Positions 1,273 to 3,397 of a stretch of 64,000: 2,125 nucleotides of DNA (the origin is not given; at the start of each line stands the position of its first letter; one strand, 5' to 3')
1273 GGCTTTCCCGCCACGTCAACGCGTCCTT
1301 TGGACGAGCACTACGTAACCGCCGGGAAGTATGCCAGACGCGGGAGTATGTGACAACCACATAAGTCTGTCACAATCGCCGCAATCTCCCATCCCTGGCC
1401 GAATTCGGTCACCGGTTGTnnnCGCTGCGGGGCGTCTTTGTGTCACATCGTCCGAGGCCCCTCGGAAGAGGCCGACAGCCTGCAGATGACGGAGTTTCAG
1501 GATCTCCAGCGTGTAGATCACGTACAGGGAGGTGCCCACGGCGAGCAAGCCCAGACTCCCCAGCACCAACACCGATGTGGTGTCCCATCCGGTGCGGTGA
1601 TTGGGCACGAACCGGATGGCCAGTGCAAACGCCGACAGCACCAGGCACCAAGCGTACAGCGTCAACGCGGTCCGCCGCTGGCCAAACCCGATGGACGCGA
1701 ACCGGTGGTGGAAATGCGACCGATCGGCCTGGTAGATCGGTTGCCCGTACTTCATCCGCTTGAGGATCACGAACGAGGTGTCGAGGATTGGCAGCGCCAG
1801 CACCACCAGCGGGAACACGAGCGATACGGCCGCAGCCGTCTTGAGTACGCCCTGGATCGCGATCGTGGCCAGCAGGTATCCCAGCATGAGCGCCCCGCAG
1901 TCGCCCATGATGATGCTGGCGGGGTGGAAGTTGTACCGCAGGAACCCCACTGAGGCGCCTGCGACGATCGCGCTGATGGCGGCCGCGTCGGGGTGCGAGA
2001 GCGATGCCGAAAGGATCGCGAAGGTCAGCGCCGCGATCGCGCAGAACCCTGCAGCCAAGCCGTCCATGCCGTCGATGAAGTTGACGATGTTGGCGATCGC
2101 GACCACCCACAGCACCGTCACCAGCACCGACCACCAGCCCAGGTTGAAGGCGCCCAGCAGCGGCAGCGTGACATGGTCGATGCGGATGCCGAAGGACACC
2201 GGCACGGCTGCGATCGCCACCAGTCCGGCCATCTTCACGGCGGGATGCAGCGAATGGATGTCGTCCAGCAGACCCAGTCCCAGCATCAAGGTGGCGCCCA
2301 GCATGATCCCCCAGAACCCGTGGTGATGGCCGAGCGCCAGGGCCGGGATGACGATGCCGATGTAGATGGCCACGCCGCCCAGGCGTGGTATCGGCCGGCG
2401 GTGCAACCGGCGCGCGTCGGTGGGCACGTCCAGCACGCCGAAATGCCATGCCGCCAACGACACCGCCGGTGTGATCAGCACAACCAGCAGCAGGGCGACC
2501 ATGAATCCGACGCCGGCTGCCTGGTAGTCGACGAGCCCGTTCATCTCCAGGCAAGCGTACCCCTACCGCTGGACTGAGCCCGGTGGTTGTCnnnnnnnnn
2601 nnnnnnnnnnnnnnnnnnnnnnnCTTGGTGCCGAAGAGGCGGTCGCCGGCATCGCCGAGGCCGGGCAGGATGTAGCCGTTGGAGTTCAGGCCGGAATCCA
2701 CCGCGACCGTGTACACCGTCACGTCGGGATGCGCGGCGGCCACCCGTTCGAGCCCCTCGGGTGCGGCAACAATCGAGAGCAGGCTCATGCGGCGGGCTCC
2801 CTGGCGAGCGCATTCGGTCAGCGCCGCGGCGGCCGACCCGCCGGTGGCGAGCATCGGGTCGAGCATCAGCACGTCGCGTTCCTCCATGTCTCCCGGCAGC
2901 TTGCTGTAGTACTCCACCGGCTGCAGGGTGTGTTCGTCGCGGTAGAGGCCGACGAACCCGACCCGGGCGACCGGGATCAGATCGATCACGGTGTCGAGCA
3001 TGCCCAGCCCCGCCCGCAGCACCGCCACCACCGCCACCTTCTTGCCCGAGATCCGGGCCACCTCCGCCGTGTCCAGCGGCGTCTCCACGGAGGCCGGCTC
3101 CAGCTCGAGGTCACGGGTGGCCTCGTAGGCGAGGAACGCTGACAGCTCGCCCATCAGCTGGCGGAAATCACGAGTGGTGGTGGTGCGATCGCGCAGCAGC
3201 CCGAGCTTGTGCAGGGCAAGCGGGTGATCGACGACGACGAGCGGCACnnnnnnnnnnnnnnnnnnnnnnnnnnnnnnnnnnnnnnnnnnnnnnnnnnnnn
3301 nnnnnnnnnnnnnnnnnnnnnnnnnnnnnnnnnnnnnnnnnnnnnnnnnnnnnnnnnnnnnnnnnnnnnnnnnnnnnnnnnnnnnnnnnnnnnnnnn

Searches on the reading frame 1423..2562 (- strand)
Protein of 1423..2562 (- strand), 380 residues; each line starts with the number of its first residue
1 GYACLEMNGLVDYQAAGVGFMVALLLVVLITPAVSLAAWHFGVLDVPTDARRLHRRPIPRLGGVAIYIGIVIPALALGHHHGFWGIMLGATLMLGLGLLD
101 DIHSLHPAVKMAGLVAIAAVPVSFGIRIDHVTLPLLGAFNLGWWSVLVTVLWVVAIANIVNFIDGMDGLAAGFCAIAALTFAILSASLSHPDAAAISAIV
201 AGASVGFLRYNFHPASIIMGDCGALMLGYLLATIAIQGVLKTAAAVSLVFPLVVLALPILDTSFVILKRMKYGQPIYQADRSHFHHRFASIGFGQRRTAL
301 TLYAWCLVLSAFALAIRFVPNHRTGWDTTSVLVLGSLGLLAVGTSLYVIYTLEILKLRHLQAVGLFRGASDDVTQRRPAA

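Call 26: search_protein_families(library=pfam, proteins=[window:1423-2562:-], max_evalue=0.01)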
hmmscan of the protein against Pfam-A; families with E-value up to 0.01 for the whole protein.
window:1423-2562:- (380 aa): 1 family
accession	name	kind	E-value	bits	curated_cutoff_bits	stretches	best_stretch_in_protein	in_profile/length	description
PF00953.26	Glycos_transf_4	-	9.1e-37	126.9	27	1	84-238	2-159/160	Glycosyl transferase family 4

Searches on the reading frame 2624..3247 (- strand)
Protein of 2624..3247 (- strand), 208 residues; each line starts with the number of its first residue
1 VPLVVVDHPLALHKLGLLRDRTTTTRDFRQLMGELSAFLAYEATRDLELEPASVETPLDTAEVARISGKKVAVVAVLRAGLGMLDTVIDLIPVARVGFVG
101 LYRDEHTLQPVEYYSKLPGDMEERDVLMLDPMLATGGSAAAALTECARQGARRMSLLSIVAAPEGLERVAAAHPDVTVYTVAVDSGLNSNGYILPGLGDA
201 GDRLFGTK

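Call 26: search_protein_families(library=pfam, proteins=[window:2624-3247:-], max_evalue=0.01)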
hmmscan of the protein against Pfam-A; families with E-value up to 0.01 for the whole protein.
window:2624-3247:- (208 aa): 2 families
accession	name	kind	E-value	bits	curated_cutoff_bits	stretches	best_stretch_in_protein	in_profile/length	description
PF14681.12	UPRTase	-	2.5e-71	239.8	27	1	5-207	1-206/206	Uracil phosphoribosyltransferase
PF00156.33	Pribosyltran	-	7.1e-07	29.1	26.3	1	66-169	26-133/158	Phosphoribosyl transferase domain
